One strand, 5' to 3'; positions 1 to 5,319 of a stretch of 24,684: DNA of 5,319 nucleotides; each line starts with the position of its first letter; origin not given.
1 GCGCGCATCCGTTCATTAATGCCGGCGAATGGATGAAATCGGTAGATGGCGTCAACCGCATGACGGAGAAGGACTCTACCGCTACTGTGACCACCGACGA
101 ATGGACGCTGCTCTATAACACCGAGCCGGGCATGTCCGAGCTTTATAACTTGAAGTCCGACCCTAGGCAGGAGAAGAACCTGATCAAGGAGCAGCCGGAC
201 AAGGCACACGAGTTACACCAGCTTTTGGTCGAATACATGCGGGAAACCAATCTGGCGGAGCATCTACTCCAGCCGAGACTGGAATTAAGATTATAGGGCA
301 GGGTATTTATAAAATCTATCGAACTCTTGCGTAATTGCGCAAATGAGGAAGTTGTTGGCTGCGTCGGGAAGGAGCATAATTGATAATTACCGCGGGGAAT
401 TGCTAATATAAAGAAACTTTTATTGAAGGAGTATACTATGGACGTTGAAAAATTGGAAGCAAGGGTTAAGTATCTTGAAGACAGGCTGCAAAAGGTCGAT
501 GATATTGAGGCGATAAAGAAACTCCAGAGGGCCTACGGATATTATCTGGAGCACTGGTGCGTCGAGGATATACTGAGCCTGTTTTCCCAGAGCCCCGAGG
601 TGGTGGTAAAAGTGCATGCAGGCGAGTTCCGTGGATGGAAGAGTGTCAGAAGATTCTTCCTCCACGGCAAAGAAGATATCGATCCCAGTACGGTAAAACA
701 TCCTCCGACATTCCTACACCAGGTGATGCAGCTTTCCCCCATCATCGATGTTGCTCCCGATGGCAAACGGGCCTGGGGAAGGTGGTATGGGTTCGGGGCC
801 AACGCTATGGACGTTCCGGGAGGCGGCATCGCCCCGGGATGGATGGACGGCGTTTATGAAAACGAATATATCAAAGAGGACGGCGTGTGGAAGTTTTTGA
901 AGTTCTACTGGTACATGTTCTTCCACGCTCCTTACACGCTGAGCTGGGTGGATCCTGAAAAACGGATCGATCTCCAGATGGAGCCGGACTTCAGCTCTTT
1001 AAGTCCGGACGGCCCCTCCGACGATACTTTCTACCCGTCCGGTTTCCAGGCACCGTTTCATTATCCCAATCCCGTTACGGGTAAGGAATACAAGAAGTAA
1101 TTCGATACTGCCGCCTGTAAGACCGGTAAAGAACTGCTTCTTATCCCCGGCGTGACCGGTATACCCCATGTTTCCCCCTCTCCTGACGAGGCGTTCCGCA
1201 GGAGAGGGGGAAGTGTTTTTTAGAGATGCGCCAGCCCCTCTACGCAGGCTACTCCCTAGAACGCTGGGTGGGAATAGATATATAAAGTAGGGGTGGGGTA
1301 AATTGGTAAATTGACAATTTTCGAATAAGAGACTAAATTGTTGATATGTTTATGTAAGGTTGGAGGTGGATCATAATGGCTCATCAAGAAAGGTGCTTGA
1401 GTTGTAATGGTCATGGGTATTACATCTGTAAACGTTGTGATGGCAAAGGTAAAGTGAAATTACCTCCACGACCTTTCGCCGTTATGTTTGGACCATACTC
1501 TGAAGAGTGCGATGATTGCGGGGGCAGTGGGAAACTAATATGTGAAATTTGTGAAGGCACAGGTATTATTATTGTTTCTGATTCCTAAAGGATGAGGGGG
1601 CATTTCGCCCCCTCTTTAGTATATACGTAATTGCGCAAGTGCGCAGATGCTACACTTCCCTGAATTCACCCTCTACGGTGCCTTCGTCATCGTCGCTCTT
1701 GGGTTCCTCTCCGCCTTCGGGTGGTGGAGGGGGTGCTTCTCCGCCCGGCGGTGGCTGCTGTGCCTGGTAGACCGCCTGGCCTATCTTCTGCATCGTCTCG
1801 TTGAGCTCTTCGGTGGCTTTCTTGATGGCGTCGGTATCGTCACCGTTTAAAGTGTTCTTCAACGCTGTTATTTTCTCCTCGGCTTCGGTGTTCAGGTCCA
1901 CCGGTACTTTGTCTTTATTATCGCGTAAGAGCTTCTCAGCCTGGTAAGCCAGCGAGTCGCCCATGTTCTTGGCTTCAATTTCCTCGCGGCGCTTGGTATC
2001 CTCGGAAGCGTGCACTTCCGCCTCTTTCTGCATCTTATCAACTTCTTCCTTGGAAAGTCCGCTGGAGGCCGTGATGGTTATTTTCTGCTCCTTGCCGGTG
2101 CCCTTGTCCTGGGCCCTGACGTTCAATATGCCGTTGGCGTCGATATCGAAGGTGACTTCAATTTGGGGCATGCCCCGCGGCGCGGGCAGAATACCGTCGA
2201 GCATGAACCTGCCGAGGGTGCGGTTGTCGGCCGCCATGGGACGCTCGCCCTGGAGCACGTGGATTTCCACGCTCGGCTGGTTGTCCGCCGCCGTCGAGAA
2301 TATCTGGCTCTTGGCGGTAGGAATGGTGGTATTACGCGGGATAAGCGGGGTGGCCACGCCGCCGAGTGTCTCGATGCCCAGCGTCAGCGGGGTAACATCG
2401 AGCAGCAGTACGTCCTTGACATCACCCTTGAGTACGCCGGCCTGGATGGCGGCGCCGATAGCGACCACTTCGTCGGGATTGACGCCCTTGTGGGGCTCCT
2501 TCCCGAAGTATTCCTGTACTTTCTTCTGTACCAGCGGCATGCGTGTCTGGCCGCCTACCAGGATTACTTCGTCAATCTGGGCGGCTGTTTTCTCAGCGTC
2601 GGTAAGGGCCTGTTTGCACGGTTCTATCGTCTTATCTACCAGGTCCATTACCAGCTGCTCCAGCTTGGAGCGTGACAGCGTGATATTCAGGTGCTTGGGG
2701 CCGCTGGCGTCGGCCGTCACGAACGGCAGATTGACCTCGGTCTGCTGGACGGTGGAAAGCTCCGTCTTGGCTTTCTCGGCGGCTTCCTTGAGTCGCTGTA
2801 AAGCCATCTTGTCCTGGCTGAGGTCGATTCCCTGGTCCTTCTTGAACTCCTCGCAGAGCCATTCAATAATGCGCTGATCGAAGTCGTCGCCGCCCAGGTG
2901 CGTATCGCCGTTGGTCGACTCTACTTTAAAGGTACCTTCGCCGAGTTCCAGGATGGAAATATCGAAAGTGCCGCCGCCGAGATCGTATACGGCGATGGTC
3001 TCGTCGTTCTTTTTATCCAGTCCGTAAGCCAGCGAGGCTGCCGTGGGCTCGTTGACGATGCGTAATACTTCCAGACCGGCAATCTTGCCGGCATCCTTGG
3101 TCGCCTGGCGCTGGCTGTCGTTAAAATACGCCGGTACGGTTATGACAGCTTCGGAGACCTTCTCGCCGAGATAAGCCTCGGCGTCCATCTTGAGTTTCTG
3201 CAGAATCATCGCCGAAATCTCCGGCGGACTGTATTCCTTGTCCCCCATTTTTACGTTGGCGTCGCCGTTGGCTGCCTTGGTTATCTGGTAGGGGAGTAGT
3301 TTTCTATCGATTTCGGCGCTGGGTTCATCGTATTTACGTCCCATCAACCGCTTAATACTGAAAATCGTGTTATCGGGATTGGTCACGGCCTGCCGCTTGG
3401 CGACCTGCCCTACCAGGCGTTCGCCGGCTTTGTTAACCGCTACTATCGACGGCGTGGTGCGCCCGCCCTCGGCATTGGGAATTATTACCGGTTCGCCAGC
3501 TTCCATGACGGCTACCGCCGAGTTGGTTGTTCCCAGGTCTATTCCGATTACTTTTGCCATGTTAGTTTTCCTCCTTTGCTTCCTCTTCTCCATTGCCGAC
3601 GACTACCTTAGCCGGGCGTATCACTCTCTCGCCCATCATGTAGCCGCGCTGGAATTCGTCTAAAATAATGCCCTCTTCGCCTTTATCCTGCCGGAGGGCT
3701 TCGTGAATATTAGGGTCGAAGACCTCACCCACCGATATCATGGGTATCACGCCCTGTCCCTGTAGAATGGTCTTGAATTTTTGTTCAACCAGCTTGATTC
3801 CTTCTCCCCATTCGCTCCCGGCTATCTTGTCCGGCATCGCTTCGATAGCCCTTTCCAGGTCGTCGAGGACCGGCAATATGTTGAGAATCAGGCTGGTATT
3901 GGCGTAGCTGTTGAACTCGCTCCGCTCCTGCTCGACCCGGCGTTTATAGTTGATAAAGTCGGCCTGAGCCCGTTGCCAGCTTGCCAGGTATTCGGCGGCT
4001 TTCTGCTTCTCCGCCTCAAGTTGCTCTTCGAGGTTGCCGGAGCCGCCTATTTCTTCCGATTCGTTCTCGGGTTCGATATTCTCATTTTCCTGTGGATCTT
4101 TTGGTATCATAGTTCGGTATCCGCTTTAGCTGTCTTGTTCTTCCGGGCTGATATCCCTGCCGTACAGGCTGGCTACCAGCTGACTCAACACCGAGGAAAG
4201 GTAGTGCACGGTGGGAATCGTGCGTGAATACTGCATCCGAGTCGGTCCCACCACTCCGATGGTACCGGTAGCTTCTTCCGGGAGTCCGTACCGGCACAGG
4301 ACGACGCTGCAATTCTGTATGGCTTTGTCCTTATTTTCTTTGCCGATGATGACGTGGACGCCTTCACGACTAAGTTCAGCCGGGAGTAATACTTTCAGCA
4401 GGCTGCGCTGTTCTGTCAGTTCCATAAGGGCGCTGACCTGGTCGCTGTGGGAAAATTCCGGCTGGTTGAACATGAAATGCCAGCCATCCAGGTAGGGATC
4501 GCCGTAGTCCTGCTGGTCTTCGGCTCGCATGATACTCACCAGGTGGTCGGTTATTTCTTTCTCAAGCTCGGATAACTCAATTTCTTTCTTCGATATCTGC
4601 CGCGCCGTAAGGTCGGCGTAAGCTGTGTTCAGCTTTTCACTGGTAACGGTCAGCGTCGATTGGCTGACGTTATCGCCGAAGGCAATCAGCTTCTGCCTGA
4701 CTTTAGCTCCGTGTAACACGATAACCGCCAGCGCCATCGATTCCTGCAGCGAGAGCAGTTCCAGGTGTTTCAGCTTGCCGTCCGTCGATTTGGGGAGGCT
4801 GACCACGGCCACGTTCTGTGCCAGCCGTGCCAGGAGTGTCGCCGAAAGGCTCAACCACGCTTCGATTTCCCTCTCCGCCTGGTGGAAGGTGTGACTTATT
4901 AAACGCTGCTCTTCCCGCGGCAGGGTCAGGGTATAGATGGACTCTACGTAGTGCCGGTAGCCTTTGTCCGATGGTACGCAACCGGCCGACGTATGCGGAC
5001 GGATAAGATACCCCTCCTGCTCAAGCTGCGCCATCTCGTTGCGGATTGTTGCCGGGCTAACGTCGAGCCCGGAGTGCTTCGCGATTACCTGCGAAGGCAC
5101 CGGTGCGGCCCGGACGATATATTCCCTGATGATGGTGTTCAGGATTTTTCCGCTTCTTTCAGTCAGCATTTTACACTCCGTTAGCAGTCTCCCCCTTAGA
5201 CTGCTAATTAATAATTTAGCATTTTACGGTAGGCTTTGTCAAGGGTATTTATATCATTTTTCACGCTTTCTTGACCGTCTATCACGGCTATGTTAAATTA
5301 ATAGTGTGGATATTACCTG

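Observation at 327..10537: Three copies of an 8-bp-period array, one filling the parA promoter spacer: candidate operator/centromere set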

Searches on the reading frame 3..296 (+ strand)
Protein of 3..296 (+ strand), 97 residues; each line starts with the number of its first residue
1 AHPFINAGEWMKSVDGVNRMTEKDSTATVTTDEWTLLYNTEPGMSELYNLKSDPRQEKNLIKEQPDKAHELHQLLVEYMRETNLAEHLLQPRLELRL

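Call 8: search_protein_families(library=pfam, proteins=[window:3-296:+], max_evalue=0.01)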
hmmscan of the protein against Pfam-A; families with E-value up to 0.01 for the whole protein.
window:3-296:+ (97 aa): 1 family
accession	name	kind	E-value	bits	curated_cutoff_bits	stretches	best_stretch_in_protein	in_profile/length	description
PF16347.10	SGSH_C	-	0.0042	17.7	29.3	1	27-77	97-146/154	N-sulphoglucosamine sulphohydrolase, C-terminal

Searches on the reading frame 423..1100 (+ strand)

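Call 8: search_protein_families(library=pfam, proteins=[window:423-1100:+], max_evalue=0.01)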
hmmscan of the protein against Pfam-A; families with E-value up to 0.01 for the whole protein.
window:423-1100:+ (225 aa): 1 family
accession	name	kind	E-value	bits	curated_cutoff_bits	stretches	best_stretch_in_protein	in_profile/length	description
PF13577.12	SnoaL_4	-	8.2e-16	58.6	24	1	24-160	2-124/126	SnoaL-like domain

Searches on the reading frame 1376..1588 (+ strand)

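Call 8: search_protein_families(library=pfam, proteins=[window:1376-1588:+], max_evalue=0.01)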
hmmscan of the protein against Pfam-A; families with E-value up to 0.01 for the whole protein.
window:1376-1588:+ (70 aa): 6 families
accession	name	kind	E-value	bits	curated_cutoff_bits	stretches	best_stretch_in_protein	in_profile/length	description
PF00684.25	DnaJ_CXXCXGXG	-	5.3e-10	39.8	32.7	1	7-63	1-65/65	DnaJ central domain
PF17302.8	DUF5351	-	3.3e-06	27.7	27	0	42-53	17-28/29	Family of unknown function (DUF5351)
PF25436.1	BSD2_CRD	-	1e-05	26.1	27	1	45-65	5-25/69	BSD2 cysteine rich domain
PF25433.1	DUF7895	-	2.4e-05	25.1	27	1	43-66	3-24/75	Domain of unknown function (DUF7895)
PF23733.2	GRXCR1-2_C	-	0.00043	20.6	26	0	7-59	1-46/47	GRXCR1/2, C-terminal domain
PF25112.1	zf-AtTam37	-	0.00053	21.1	27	0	4-28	7-31/111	AtTam37 zinc finger region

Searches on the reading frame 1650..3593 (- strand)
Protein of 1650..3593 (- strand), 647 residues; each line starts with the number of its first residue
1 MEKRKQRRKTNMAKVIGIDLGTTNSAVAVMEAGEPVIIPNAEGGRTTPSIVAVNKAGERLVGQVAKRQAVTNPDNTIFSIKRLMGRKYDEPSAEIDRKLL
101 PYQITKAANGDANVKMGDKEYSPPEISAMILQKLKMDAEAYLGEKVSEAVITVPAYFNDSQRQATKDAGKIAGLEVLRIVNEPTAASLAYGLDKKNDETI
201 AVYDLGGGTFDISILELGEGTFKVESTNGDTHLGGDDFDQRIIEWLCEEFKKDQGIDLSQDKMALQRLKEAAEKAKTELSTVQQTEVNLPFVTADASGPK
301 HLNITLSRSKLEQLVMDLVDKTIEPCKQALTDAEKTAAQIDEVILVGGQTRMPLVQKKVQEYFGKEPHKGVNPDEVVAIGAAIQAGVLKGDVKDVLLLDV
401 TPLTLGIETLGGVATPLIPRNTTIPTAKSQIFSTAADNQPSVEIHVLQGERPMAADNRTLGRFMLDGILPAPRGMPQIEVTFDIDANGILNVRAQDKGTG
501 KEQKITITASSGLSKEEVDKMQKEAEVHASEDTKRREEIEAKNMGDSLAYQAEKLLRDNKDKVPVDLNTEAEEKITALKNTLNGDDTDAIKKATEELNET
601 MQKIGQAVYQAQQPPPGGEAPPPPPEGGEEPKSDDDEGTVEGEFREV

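Call 8: search_protein_families(library=pfam, proteins=[window:1650-3593:-], max_evalue=0.01)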
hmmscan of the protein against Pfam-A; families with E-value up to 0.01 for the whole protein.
window:1650-3593:- (647 aa): 3 families
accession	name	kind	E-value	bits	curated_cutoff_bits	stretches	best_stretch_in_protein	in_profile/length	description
PF00012.26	HSP70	-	3.5e-269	894.5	20.6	1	15-610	1-599/599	Hsp70 protein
PF06723.19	MreB_Mbl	-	1.9e-18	66.8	27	1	144-383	91-317/327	MreB/Mbl protein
PF02782.22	FGGY_C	-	8.7e-05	22.8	27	1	241-387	49-196/198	FGGY family of carbohydrate kinases, C-terminal domain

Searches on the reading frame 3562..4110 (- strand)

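Call 8: search_protein_families(library=pfam, proteins=[window:3562-4110:-], max_evalue=0.01)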
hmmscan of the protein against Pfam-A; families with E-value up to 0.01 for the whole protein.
window:3562-4110:- (182 aa): 1 family
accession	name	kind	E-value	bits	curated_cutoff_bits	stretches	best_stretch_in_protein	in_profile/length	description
PF01025.24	GrpE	-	1.5e-43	148.7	25.8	1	15-172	4-164/165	GrpE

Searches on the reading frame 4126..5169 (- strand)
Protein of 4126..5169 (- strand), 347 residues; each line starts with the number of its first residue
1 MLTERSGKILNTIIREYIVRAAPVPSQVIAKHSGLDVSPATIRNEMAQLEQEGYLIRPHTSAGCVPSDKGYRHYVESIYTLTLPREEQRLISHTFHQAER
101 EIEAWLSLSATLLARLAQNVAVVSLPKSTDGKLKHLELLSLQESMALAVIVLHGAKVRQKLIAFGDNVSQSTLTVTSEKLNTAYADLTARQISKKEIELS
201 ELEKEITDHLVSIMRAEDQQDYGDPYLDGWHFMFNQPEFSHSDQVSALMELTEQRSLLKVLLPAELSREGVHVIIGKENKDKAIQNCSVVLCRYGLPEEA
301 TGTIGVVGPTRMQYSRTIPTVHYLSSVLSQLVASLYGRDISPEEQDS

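Call 8: search_protein_families(library=pfam, proteins=[window:4126-5169:-], max_evalue=0.01)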
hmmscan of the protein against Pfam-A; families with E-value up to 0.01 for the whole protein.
window:4126-5169:- (347 aa): 4 families
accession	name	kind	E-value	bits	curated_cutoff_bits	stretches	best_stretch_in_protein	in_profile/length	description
PF01628.27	HrcA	-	1.7e-47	162.6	22.2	1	104-318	2-215/215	HrcA protein C terminal domain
PF08220.18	HTH_DeoR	-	0.00039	20.5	21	1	34-62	23-51/57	DeoR-like helix-turn-helix domain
PF03444.21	HrcA_DNA-bdg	-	0.0022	18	21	0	1-53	1-51/79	Winged helix-turn-helix transcription repressor, HrcA DNA-binding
PF08279.18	HTH_11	-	0.0094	16.2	25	0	24-56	16-46/55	HTH domain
